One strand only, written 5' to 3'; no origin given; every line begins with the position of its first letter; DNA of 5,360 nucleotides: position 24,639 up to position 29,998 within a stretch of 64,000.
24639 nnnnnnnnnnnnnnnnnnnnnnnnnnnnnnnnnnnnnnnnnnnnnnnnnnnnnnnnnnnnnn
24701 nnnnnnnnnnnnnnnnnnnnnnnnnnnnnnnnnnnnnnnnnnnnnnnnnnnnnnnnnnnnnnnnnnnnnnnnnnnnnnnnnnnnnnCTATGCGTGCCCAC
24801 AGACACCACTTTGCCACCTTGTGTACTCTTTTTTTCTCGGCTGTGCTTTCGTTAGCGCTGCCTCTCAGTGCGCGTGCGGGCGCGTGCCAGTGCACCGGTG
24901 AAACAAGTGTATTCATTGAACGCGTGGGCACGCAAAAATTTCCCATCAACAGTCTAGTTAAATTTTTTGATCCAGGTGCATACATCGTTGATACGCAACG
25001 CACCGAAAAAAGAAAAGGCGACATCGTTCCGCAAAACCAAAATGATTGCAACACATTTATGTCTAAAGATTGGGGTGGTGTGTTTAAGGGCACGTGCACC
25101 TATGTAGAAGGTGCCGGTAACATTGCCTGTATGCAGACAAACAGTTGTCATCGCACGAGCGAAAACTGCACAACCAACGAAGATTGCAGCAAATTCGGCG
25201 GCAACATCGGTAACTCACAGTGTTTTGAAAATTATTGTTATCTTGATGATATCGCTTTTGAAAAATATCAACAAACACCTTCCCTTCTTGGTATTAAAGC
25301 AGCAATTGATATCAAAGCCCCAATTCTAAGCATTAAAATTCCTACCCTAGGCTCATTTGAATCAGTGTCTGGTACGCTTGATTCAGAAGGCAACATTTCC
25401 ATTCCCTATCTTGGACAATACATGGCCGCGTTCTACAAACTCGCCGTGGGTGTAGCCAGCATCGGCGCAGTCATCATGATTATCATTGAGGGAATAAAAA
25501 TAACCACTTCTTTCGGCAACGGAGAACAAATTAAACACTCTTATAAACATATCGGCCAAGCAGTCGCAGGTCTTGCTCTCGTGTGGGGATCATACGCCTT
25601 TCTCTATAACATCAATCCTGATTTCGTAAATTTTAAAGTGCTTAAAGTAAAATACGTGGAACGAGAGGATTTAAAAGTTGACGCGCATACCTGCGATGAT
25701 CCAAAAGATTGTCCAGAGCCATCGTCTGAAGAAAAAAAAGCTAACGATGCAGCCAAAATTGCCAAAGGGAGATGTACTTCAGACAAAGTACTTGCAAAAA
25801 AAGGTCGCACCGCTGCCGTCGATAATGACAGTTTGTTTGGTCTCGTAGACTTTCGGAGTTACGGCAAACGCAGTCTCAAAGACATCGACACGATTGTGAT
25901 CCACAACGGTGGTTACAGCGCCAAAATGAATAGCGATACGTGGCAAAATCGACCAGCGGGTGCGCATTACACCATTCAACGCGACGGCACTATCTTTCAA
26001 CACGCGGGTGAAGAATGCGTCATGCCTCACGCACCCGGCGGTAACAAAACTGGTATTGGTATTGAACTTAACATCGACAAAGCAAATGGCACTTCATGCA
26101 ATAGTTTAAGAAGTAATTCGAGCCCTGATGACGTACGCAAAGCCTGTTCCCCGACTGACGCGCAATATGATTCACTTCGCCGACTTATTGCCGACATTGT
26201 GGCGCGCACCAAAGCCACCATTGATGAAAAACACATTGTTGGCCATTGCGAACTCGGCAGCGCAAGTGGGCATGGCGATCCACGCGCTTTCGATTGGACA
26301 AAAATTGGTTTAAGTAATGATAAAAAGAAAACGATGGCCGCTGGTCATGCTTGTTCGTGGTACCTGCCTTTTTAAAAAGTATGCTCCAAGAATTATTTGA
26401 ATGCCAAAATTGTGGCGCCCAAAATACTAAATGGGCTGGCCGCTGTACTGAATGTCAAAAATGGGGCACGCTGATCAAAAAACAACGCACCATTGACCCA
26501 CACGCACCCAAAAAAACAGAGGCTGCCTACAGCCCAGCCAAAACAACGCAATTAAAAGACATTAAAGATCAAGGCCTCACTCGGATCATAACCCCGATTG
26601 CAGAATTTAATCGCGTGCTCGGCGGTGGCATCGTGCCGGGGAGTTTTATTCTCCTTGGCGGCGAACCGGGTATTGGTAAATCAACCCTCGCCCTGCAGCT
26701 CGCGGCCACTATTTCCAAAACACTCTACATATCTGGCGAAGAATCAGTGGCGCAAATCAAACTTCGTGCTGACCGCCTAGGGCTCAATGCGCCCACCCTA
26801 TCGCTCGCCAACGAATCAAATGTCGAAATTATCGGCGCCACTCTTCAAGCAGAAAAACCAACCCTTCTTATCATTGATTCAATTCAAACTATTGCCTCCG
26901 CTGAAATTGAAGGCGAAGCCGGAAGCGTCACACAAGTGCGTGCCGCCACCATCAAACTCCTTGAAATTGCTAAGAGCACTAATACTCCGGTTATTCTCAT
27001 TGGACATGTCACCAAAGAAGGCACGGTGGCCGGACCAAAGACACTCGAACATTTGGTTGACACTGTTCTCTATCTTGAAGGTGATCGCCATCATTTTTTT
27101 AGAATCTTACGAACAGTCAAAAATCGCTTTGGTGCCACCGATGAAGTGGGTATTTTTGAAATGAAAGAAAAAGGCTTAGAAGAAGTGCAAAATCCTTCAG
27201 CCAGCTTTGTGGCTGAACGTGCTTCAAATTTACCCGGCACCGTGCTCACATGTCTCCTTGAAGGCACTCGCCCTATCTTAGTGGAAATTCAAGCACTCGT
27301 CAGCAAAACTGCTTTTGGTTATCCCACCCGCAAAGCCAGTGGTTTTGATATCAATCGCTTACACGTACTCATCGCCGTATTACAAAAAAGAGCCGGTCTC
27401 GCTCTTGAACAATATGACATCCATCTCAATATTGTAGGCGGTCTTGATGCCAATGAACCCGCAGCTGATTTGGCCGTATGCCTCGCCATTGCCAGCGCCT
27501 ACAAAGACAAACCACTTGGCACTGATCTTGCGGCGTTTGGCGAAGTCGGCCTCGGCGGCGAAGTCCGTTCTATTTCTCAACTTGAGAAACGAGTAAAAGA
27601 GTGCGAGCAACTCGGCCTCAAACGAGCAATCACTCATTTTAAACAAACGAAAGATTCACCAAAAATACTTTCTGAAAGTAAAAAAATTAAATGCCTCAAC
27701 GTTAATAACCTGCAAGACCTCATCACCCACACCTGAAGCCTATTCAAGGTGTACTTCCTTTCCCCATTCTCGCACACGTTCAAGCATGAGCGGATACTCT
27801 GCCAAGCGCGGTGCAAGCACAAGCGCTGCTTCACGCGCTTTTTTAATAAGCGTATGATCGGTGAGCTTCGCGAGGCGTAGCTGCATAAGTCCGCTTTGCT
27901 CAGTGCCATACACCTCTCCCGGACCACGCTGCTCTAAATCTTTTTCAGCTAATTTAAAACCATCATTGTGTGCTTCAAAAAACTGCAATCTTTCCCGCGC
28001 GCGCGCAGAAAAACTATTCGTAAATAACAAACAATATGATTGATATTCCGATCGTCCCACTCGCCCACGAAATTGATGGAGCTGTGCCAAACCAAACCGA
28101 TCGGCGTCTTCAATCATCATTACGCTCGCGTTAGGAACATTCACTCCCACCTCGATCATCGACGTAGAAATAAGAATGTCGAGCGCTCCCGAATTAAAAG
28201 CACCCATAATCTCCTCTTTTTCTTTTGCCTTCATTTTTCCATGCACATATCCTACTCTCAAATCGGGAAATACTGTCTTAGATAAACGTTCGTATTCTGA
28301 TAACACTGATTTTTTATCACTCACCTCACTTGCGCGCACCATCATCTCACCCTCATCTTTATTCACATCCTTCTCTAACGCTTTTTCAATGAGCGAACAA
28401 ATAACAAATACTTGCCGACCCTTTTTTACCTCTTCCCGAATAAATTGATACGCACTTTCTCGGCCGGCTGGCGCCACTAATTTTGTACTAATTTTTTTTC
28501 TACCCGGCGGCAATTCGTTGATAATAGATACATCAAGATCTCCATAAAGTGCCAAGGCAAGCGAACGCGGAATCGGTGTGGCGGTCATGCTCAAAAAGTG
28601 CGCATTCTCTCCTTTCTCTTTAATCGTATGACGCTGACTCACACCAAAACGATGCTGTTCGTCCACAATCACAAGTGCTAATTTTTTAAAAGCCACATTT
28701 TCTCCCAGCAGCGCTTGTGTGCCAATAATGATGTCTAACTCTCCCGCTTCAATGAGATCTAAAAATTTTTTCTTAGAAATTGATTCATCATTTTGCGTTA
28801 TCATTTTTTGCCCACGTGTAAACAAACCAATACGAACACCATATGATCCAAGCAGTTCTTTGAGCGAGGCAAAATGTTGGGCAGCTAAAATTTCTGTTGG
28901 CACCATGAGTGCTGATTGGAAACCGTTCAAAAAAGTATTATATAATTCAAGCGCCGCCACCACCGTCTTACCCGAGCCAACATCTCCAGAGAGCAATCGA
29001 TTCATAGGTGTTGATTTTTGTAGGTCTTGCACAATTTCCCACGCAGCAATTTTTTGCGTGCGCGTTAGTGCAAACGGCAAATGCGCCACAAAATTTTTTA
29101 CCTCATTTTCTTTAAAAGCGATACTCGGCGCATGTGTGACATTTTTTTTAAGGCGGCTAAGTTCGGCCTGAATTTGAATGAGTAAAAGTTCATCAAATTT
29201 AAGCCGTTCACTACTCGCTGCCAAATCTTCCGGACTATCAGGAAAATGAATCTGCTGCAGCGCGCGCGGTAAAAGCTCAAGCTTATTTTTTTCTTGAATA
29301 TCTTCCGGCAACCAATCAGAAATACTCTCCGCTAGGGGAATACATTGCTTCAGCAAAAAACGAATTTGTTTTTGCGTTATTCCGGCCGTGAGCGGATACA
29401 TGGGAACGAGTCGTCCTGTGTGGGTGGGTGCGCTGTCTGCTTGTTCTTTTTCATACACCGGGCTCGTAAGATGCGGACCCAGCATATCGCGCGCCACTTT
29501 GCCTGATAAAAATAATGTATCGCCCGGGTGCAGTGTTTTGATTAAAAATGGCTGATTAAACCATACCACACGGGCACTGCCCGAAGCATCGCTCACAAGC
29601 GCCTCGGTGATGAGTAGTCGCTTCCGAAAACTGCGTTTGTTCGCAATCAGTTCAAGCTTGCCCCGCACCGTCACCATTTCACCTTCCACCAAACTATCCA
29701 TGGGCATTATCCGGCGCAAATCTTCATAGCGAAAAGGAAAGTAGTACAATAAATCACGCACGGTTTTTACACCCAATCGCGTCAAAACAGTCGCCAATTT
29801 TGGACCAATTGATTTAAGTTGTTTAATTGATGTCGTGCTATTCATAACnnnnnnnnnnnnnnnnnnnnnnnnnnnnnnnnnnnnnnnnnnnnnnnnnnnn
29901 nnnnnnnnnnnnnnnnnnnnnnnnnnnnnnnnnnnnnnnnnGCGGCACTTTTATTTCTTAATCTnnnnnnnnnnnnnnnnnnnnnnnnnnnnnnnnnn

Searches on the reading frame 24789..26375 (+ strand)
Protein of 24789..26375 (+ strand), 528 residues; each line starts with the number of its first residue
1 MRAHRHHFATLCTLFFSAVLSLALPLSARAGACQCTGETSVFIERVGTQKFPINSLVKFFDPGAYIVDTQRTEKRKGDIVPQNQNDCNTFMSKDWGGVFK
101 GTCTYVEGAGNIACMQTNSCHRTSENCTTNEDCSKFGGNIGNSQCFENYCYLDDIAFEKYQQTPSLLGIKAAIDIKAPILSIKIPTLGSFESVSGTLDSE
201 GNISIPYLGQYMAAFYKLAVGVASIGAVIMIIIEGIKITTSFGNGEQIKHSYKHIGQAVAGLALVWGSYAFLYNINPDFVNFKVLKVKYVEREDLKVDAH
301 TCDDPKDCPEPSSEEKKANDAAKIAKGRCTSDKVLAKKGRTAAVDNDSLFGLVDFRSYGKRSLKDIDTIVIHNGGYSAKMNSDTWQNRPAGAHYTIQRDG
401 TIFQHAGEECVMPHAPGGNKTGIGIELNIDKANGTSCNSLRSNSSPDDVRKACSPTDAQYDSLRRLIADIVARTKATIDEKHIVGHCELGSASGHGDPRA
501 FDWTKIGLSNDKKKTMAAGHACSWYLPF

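Call 18: search_protein_families(library=pfam, proteins=[window:24789-26375:+], max_evalue=0.001)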
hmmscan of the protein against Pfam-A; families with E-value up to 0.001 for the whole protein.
window:24789-26375:+ (528 aa): 1 family
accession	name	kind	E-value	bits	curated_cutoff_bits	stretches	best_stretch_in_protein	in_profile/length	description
PF01510.30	Amidase_2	-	1.8e-18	67.6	26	1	364-499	3-130/131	N-acetylmuramoyl-L-alanine amidase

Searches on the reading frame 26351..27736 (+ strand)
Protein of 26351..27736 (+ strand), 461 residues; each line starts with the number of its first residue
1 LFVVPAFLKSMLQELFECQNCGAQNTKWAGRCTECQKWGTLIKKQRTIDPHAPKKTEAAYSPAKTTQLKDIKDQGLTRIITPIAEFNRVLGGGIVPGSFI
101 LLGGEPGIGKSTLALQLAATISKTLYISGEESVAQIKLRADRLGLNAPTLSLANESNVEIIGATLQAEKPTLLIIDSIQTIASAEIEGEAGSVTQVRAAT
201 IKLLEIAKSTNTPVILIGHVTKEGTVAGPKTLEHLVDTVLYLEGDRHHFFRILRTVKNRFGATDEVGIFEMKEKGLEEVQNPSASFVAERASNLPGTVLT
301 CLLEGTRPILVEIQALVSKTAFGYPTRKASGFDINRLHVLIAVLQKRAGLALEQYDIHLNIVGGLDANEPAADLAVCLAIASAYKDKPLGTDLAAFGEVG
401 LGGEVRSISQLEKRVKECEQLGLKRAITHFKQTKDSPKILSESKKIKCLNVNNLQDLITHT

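Call 18: search_protein_families(library=pfam, proteins=[window:26351-27736:+], max_evalue=0.001)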
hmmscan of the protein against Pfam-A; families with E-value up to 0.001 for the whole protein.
window:26351-27736:+ (461 aa): 11 families
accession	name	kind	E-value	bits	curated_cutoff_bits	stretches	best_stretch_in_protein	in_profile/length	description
PF13481.12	AAA_25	-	1.9e-15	57.5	27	1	77-224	13-194/195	AAA domain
PF06745.19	ATPase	-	9.1e-14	51.8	26.6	1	81-165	3-90/231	KaiC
PF18073.7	Zn_ribbon_LapB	-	1.4e-09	37.9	25.7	1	16-41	1-26/28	Rubredoxin metal binding domain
PF00004.35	AAA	-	1.7e-07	32.2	21.2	1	100-222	1-110/131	ATPase family associated with various cellular activities (AAA)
PF05362.19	Lon_C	-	2.9e-07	30.7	21.1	1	352-459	91-200/205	Lon protease (S16) C-terminal proteolytic domain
PF03796.21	DnaB_C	-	4e-07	30.1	27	0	84-138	7-65/255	DnaB-like helicase C terminal domain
PF13191.12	AAA_16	-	2.4e-06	28.6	32.6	1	94-217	24-137/167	AAA ATPase domain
PF13401.12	AAA_22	-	1.3e-05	26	27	1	98-219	6-123/130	AAA domain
PF13479.12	AAA_24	-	2.8e-05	24.5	27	1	100-180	5-75/195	AAA domain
PF13541.12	ChlI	-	4.6e-05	23.7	27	1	348-427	36-116/121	Subunit ChlI of Mg-chelatase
PF00154.27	RecA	-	0.00035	20.6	27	1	64-220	18-188/262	recA bacterial DNA recombination protein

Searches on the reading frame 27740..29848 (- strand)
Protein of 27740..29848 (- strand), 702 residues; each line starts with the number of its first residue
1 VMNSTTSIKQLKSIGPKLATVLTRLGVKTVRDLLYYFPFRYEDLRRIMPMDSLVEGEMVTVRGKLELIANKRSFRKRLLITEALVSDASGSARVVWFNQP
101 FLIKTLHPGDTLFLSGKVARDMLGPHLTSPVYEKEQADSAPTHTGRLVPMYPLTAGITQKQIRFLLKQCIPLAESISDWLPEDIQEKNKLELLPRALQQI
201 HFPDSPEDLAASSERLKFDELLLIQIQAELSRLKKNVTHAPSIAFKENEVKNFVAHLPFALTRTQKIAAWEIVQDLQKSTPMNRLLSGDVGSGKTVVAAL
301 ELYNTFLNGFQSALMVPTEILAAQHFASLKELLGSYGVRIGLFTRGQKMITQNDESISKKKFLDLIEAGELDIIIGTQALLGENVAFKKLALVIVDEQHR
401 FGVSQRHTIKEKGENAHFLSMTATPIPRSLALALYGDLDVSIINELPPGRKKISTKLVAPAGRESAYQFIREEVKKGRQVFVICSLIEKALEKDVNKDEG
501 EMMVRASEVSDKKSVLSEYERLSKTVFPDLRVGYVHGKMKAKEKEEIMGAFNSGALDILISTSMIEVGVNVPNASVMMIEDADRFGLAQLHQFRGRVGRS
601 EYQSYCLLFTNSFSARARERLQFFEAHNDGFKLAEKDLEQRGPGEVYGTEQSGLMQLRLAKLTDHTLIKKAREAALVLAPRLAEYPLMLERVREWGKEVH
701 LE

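Call 25: find_related_loci(query=window:27740-29848:-, collection=genome_contigs, flank=10000)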
Query window:27740-29848:- (702 aa) in genome_contigs; peptide patterns used: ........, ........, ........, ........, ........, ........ (x = any residue, [..] = any of these).
312 stretches matched a pattern; 254 encode a relative of the query (tblastn E <= 1e-3); the best 80 are kept; 80 distinct loci.
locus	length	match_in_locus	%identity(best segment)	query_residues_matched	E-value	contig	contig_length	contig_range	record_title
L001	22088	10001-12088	63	2-702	0e+0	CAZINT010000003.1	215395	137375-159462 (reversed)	MAG TPA_asm: uncultured Gammaproteobacteria bacterium isolate SRP257259_co1_139 genome assembly, contig: NODE_40_length_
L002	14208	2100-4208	62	2-702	0e+0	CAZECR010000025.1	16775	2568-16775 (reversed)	MAG TPA_asm: uncultured Gammaproteobacteria bacterium isolate SRP286056_co1_68 genome assembly, contig: NODE_4160_length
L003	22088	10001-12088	62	2-702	0e+0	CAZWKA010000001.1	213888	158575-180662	MAG TPA_asm: uncultured Gammaproteobacteria bacterium isolate SRP286056_co1_500 genome assembly, contig: NODE_24_length_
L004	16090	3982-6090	62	2-702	0e+0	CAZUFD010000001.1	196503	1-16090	MAG TPA_asm: uncultured Gammaproteobacteria bacterium isolate SRP269290_co6_41 genome assembly, contig: NODE_17_length_1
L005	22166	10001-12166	62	1-702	0e+0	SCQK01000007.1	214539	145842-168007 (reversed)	MAG: Patescibacteria group bacterium isolate DP16D_bin.9 DP16D_bin.9-53158, whole genome shotgun sequence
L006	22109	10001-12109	61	2-702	0e+0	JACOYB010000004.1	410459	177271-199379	MAG: Candidatus Magasanikbacteria bacterium isolate NC_groundwater_168_Ag_S-0.1um_42_11 S4_GD2017_2_S1_scaffold_6, whole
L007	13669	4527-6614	61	2-702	0e+0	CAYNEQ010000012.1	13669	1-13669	MAG TPA_asm: uncultured Gammaproteobacteria bacterium isolate SRP135725_co3_214 genome assembly, contig: NODE_4874_lengt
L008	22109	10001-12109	61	2-702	0e+0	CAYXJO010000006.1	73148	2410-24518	MAG TPA_asm: uncultured Gammaproteobacteria bacterium isolate SRP263991_co4_11 genome assembly, contig: NODE_248_length_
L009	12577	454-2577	60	2-702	0e+0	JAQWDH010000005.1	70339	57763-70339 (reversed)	MAG: Patescibacteria group bacterium isolate STF2_47 NODE_669_length_70339_cov_8.709394_Sandtown_F2, whole genome shotgu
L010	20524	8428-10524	59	2-702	0e+0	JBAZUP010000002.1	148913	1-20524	MAG: Patescibacteria group bacterium isolate SO_2017_GW1_231 NODE_822_length_148913_cov_3.456797_OW334_2017, whole genom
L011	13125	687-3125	54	1-702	0e+0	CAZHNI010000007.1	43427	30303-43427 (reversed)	MAG TPA_asm: uncultured Gammaproteobacteria bacterium isolate SRP257259_co1_325 genome assembly, contig: NODE_828_length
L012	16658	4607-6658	59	2-702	0e+0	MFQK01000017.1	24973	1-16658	MAG: Candidatus Magasanikbacteria bacterium RIFCSPLOWO2_02_FULL_44_11 rifcsplowo2_02_scaffold_2360, whole genome shotgun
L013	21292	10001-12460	56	2-702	0e+0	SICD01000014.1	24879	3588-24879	MAG: Candidatus Magasanikbacteria bacterium isolate Baikal-deep-G194 BACOMB-C9351, whole genome shotgun sequence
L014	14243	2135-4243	58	1-702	0e+0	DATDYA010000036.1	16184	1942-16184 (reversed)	MAG TPA_asm: Patescibacteria group bacterium isolate SMAG_U8153 k141_1362227, whole genome shotgun sequence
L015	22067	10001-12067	58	2-702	0e+0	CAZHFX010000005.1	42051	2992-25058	MAG TPA_asm: uncultured Gammaproteobacteria bacterium isolate SRP062349_co5_171 genome assembly, contig: NODE_204_length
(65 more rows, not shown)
